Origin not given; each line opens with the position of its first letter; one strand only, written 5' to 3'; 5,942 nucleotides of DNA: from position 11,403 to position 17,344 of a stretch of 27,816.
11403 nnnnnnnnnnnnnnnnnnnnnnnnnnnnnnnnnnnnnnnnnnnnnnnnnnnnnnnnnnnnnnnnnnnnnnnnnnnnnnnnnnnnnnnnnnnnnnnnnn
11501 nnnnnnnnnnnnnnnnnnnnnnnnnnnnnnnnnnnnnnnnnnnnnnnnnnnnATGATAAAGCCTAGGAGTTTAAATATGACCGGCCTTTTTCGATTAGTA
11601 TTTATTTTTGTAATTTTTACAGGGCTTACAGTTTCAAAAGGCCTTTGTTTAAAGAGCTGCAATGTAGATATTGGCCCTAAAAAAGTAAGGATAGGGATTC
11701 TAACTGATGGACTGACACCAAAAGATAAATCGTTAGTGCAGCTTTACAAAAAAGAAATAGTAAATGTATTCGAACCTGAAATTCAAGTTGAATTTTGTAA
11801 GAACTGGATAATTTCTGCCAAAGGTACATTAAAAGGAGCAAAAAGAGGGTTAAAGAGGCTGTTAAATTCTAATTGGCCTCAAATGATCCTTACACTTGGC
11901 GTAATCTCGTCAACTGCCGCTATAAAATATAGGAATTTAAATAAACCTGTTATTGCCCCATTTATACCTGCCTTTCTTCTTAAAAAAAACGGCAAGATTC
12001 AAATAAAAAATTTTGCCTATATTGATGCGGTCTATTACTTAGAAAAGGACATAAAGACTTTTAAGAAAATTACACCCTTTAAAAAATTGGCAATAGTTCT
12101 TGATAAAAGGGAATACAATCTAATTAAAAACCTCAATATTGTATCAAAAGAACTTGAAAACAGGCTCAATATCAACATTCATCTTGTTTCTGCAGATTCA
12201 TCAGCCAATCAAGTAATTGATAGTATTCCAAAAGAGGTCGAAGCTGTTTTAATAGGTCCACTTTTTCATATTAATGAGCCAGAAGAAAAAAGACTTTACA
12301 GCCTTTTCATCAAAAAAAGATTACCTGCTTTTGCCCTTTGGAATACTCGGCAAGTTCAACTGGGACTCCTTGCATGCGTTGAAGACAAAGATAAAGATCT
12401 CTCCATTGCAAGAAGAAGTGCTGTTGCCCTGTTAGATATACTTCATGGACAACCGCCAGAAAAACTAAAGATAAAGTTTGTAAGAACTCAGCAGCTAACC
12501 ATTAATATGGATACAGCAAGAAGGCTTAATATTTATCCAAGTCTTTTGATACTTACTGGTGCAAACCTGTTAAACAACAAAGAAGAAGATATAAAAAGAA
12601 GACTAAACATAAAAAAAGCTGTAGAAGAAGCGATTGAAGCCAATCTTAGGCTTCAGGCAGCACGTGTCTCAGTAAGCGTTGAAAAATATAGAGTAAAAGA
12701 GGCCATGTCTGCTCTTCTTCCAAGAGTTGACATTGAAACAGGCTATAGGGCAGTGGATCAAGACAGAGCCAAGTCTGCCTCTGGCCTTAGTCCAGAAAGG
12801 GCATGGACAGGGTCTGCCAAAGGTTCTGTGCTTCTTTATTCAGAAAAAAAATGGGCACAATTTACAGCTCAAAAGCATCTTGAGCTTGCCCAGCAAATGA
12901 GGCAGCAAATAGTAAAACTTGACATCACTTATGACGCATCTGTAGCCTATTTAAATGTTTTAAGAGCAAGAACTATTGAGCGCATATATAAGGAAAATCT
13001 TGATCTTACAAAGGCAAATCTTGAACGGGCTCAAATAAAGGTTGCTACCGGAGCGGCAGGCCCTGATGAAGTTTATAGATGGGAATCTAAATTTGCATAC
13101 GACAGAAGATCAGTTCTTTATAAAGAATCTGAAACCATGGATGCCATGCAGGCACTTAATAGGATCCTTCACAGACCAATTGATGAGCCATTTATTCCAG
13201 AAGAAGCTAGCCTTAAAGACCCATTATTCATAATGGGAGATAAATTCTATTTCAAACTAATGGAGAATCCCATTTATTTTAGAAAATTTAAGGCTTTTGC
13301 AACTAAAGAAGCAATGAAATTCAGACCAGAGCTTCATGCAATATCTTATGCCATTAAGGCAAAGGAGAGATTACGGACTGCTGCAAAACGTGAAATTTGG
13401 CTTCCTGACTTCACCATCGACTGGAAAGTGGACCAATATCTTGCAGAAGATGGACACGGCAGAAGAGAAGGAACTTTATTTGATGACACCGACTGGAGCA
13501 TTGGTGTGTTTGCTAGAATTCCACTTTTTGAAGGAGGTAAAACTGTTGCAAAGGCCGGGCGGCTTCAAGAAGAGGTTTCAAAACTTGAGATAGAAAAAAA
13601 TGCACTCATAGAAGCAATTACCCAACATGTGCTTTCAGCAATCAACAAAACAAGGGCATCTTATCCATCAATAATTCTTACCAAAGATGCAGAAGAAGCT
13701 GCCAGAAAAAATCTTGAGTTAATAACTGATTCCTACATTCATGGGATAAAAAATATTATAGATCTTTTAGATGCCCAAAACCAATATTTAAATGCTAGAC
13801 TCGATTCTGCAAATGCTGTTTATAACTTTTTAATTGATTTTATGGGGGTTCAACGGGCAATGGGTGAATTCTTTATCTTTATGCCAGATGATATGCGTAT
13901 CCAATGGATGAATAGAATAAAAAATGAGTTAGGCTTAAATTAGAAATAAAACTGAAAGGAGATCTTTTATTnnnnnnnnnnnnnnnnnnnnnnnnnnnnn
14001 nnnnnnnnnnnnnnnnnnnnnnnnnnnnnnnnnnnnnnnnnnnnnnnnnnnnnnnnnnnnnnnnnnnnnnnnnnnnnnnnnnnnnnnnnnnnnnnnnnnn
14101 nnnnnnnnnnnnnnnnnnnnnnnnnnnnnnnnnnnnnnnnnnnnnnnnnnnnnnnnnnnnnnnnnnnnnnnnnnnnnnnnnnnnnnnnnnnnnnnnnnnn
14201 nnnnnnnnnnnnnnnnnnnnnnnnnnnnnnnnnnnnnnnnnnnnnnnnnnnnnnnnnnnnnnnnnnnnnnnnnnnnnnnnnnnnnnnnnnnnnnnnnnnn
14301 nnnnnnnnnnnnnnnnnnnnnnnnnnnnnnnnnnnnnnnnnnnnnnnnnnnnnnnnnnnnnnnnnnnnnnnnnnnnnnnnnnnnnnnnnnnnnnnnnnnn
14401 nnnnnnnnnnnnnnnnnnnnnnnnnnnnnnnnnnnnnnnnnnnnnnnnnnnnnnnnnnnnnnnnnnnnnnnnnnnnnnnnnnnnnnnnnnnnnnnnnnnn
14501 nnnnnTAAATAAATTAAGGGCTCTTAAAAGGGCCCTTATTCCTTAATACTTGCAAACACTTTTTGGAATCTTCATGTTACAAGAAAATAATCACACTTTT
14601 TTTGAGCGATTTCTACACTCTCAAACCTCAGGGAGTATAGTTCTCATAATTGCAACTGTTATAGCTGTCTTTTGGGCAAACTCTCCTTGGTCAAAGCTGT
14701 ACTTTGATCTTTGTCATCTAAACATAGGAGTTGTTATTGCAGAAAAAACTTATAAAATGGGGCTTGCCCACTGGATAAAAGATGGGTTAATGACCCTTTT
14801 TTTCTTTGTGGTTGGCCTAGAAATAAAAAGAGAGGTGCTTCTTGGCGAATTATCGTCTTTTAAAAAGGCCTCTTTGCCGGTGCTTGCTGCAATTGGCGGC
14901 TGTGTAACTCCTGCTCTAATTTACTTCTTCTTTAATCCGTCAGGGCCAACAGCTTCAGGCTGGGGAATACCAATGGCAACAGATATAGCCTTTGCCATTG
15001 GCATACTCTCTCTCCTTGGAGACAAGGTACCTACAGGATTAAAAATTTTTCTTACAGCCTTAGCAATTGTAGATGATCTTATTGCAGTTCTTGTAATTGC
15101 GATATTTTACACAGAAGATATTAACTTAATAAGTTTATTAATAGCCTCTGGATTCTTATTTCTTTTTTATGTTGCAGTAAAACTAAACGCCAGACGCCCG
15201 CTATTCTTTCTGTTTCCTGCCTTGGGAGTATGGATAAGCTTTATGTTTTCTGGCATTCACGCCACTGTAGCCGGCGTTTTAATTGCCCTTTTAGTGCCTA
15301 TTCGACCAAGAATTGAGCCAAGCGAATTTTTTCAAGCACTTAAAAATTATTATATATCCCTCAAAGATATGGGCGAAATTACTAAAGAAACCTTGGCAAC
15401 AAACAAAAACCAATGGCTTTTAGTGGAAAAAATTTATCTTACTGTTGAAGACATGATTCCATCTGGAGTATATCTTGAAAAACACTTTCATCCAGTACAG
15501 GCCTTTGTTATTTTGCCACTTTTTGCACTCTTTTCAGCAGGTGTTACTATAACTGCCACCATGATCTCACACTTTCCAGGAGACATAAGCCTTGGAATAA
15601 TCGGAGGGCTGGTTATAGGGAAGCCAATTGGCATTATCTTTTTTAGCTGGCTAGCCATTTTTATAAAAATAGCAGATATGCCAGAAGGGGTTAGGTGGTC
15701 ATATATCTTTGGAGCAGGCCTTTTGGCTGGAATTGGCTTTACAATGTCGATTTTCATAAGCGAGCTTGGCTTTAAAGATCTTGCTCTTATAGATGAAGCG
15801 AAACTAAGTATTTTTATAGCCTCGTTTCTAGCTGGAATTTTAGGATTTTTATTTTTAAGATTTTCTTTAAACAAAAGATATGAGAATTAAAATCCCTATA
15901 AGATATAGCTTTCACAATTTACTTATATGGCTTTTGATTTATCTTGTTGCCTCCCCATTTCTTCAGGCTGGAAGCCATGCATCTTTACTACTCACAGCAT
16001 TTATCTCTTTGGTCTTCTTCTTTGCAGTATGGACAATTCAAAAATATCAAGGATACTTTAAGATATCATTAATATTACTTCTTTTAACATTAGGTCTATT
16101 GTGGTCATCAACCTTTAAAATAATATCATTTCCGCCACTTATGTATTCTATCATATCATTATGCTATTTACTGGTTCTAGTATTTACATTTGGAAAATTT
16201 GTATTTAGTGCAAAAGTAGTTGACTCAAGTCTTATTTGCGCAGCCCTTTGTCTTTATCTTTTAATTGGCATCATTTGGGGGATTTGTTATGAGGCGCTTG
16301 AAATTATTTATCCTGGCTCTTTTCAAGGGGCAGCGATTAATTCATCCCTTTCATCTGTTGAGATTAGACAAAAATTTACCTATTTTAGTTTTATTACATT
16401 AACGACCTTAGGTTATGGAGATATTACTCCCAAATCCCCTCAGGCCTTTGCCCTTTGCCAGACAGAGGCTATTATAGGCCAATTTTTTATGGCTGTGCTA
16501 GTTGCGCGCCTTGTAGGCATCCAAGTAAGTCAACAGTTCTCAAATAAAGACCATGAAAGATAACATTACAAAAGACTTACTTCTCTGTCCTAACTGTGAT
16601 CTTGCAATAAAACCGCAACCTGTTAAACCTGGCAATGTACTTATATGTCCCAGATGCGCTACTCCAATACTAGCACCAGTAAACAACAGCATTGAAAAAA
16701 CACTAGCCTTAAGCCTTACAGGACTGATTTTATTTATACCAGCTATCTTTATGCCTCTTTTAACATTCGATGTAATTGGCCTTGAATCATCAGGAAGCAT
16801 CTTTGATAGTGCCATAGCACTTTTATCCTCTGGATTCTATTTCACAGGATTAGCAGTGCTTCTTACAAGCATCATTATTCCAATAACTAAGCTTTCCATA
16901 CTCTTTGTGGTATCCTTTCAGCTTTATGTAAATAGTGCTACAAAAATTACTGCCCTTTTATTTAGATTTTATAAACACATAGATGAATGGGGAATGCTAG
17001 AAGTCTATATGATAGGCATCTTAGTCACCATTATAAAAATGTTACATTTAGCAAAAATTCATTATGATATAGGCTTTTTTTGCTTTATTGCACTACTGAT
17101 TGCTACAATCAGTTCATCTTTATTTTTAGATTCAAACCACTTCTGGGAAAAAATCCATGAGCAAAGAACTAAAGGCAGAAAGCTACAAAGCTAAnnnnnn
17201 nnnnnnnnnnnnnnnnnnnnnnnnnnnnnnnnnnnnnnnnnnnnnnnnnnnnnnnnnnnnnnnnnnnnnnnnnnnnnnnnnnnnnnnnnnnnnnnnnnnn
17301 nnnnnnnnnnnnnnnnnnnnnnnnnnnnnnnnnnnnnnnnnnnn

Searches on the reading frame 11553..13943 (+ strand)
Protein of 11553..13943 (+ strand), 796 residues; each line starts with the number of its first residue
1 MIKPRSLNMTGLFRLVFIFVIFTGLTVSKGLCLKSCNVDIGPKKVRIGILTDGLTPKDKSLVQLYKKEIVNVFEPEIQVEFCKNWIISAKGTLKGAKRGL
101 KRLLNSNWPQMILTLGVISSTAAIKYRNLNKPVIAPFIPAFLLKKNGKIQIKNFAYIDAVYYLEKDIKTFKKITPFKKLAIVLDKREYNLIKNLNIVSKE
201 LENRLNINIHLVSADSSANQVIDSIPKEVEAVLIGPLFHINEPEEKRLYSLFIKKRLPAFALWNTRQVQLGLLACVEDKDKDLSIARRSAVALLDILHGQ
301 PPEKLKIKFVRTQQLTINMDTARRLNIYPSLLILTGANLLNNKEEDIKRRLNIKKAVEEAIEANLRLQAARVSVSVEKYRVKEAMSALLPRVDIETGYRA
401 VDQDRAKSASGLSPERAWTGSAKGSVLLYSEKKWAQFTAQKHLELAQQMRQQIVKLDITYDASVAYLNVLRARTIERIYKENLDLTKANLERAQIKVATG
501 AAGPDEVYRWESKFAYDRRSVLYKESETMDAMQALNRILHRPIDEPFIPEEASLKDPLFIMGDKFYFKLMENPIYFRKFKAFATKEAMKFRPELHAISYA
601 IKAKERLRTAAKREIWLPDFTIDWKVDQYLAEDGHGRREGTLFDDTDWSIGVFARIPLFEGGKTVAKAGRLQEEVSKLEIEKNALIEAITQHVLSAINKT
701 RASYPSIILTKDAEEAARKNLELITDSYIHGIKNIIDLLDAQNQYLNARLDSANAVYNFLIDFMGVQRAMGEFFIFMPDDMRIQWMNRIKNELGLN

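Call 33: search_protein_families(library=pfam, proteins=[window:11553-13943:+], max_evalue=0.0001)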
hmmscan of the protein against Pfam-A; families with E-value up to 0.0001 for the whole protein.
window:11553-13943:+ (796 aa): 2 families
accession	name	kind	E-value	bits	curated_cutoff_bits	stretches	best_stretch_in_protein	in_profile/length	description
PF02321.23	OEP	-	6e-35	121.2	22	2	584-761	5-177/187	Outer membrane efflux protein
PF04392.18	ABC_sub_bind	-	6.5e-07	29.3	25.9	1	109-328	61-280/293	ABC transporter substrate binding protein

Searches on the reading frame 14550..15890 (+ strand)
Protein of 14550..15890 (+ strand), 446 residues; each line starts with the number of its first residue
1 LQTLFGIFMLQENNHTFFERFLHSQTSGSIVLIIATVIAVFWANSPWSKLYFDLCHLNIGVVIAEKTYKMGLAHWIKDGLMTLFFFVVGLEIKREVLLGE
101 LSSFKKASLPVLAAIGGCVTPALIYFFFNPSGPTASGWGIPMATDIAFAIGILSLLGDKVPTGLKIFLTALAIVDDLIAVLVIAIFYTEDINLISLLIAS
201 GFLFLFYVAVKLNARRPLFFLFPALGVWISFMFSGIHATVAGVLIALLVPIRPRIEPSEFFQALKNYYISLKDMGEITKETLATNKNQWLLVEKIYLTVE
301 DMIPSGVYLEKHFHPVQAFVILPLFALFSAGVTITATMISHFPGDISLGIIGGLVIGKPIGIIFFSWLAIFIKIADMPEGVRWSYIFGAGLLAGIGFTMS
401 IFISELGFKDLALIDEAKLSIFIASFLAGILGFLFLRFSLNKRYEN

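Call 33: search_protein_families(library=pfam, proteins=[window:14550-15890:+], max_evalue=0.0001)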
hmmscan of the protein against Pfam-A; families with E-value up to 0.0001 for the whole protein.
window:14550-15890:+ (446 aa): 1 family
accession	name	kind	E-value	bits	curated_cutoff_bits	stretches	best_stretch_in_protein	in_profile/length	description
PF06965.17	Na_H_antiport_1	-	2.6e-139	464.7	23.5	1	20-436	2-374/374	Na+/H+ antiporter 1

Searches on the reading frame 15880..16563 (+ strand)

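Call 33: search_protein_families(library=pfam, proteins=[window:15880-16563:+], max_evalue=0.0001)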
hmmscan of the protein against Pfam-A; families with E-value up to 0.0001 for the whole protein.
window:15880-16563:+ (227 aa): 1 family
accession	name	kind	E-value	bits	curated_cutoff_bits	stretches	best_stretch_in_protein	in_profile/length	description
PF07885.22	Ion_trans_2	-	6.3e-09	36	22.5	1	166-212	28-74/79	Ion channel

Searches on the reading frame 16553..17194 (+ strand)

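Call 33: search_protein_families(library=pfam, proteins=[window:16553-17194:+], max_evalue=0.0001)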
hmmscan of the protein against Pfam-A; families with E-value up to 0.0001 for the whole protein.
window:16553-17194:+ (213 aa): 1 family
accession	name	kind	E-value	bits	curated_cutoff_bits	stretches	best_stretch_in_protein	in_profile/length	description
PF04403.18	PqiA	-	2.5e-41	141.6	23.8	1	48-201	2-155/156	Paraquat-inducible protein A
